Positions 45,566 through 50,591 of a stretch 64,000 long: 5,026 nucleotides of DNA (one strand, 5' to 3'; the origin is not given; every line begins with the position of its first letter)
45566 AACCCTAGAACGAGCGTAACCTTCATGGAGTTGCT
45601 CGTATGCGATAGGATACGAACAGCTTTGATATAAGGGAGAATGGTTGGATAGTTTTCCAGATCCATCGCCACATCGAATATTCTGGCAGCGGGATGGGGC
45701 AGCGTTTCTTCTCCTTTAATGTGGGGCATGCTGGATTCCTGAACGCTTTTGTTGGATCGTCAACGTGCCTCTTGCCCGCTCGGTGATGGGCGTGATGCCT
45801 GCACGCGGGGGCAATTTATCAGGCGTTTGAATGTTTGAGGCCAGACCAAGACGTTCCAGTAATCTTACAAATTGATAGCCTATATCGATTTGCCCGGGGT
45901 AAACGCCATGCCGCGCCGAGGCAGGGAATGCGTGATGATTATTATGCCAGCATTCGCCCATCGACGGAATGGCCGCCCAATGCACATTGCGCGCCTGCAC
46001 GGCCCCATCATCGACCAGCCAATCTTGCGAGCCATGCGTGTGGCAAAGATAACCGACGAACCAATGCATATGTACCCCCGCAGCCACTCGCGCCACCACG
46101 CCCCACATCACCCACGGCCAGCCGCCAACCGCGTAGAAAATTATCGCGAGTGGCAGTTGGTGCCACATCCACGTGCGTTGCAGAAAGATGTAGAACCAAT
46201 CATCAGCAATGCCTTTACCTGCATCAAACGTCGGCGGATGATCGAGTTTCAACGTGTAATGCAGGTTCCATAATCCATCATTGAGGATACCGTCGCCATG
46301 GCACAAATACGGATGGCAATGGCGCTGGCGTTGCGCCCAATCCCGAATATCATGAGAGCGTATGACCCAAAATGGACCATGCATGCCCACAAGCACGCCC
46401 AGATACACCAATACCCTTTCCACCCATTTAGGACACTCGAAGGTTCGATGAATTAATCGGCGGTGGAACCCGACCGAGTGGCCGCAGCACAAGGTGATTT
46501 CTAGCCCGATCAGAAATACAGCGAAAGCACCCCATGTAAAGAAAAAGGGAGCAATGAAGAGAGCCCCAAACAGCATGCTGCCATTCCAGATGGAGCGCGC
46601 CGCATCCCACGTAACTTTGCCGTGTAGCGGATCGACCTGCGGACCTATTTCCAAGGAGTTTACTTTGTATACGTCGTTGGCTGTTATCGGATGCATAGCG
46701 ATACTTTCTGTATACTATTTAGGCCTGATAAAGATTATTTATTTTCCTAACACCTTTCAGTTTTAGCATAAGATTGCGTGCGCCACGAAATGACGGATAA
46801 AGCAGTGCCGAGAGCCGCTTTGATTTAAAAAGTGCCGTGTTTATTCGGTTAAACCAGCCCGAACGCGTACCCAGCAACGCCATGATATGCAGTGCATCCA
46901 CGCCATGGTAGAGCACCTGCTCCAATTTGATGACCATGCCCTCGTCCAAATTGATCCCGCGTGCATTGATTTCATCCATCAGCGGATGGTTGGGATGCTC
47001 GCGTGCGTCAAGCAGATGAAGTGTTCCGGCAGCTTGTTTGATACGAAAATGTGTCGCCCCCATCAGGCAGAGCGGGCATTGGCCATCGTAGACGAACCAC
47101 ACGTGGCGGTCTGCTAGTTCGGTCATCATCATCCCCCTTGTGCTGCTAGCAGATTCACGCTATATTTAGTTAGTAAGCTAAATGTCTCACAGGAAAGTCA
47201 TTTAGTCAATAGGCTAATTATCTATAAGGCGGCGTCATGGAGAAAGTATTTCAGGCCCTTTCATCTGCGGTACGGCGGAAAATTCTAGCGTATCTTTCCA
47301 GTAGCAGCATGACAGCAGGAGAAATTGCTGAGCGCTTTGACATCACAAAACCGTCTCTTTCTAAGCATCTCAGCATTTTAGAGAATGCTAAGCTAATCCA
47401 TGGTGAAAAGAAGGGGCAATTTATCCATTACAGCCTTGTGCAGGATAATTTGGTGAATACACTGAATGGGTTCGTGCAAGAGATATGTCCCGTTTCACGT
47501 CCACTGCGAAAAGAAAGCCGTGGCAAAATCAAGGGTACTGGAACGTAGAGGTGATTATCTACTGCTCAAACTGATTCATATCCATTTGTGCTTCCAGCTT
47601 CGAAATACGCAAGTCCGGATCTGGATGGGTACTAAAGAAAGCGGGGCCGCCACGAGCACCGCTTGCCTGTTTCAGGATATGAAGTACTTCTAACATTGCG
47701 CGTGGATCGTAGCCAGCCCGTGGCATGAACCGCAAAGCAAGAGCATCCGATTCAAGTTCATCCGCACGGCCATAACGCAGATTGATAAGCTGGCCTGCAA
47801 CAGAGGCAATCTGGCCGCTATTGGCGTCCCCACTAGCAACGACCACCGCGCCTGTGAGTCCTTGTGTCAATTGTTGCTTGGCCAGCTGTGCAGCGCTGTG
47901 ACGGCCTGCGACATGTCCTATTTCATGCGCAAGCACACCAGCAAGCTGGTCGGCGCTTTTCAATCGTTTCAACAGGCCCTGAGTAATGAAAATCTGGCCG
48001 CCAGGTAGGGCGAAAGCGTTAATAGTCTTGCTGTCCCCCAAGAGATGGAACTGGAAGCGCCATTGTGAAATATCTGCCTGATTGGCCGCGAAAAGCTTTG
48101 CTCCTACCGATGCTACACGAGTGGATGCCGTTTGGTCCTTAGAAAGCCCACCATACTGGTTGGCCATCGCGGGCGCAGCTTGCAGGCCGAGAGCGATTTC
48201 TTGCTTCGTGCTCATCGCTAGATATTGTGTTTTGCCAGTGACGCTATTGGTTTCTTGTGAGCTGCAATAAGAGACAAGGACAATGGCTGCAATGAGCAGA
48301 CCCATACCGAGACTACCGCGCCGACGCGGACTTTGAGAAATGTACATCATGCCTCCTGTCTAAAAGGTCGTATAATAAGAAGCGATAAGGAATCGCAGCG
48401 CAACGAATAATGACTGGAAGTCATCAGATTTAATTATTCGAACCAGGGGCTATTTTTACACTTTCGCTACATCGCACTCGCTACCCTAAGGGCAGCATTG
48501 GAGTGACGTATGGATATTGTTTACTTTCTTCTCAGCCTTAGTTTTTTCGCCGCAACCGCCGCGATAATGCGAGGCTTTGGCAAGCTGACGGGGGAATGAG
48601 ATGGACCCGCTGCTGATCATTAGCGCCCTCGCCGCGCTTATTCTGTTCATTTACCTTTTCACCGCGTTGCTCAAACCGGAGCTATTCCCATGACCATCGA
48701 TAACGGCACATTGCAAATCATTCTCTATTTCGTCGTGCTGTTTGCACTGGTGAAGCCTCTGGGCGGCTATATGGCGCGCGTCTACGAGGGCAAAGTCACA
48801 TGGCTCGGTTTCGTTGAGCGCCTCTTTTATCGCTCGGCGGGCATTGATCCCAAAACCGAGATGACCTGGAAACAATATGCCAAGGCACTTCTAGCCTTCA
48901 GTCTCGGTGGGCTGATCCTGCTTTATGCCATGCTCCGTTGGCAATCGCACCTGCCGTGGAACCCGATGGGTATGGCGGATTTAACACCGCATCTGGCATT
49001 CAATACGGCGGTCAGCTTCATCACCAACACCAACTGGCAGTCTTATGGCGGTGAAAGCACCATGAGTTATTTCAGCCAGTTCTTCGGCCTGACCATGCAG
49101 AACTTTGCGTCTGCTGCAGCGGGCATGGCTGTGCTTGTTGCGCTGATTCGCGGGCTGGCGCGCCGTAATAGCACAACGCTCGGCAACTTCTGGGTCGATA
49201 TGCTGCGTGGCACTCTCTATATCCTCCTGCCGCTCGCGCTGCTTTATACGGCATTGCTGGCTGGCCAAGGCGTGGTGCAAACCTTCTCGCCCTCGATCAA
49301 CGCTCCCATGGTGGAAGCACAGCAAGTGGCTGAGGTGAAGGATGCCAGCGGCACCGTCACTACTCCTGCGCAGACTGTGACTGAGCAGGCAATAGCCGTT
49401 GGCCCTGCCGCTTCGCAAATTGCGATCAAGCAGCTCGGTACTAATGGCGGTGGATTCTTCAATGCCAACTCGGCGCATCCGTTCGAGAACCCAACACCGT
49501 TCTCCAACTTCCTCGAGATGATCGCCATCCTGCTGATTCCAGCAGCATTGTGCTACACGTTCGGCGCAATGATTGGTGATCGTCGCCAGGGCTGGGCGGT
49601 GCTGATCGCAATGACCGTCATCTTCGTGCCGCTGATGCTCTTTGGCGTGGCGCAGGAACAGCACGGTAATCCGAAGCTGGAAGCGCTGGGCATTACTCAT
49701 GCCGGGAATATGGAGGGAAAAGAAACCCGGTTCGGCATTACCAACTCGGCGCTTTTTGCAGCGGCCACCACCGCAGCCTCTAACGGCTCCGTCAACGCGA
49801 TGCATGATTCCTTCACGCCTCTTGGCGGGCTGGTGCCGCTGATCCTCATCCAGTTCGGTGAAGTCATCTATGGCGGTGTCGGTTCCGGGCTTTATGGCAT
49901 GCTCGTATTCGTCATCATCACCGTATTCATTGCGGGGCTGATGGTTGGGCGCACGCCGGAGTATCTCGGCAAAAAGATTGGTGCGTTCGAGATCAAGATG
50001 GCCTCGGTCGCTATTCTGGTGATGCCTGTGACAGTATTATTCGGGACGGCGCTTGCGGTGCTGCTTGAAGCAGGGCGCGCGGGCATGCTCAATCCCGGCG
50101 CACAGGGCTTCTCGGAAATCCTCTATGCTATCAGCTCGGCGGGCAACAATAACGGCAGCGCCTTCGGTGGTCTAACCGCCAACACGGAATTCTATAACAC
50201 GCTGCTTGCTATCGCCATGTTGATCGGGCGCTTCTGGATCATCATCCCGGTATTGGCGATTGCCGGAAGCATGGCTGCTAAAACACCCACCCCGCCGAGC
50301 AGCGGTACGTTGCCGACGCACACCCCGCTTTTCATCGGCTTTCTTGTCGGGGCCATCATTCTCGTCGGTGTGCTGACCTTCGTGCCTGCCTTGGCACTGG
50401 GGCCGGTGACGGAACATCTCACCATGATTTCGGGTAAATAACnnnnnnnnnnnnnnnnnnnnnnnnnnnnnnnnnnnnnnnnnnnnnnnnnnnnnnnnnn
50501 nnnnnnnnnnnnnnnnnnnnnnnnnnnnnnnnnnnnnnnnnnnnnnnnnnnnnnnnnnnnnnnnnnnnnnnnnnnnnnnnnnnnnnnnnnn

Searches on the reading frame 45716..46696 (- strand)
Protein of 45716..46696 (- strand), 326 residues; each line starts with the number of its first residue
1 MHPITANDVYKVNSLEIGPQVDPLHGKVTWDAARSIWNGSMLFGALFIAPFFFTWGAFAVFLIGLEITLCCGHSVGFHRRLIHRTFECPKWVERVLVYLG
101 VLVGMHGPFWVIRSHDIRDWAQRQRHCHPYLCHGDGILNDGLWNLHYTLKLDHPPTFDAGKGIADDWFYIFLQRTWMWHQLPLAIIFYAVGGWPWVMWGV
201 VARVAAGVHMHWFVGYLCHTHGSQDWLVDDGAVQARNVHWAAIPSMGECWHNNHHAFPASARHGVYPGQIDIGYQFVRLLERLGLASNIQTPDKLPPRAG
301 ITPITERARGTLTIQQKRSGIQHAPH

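Call 9: search_protein_families(library=pfam, proteins=[window:45716-46696:-], max_evalue=0.001)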
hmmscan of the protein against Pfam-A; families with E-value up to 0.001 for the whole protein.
window:45716-46696:- (326 aa): 1 family
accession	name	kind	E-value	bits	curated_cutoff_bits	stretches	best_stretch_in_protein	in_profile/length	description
PF00487.30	FA_desaturase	-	6.3e-06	26.6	29.7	1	58-259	6-225/253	Fatty acid desaturase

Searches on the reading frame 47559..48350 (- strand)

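Call 9: search_protein_families(library=pfam, proteins=[window:47559-48350:-], max_evalue=0.001)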
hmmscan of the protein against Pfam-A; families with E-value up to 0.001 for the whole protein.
window:47559-48350:- (263 aa): 1 family
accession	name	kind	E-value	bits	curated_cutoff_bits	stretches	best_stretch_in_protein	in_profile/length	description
PF01435.24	Peptidase_M48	-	1.3e-37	129.8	20.3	1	78-254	6-184/186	Peptidase family M48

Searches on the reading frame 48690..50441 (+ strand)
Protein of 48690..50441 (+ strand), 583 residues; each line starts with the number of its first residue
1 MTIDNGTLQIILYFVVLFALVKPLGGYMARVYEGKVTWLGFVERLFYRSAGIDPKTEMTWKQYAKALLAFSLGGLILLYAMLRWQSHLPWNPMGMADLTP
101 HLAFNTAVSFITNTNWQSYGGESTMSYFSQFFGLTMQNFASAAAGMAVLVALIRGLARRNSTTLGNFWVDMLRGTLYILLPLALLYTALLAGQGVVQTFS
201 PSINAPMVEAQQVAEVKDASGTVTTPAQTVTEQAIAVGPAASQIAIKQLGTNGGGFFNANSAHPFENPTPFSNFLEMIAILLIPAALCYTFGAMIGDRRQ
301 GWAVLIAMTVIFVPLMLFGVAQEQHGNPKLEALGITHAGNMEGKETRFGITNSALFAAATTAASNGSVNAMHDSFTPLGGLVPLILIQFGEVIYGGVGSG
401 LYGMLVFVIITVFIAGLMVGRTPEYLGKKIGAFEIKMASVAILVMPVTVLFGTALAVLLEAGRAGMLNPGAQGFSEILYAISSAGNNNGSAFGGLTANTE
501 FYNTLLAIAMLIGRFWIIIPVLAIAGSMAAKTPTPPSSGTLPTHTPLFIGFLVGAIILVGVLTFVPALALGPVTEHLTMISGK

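Call 9: search_protein_families(library=pfam, proteins=[window:48690-50441:+], max_evalue=0.001)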
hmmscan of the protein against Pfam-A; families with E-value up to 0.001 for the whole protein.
window:48690-50441:+ (583 aa): 1 family
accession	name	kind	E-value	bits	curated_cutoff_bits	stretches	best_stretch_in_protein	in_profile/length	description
PF03814.21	KdpA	-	4.4e-239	794.7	22.6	1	12-577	2-548/548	Potassium-transporting ATPase A subunit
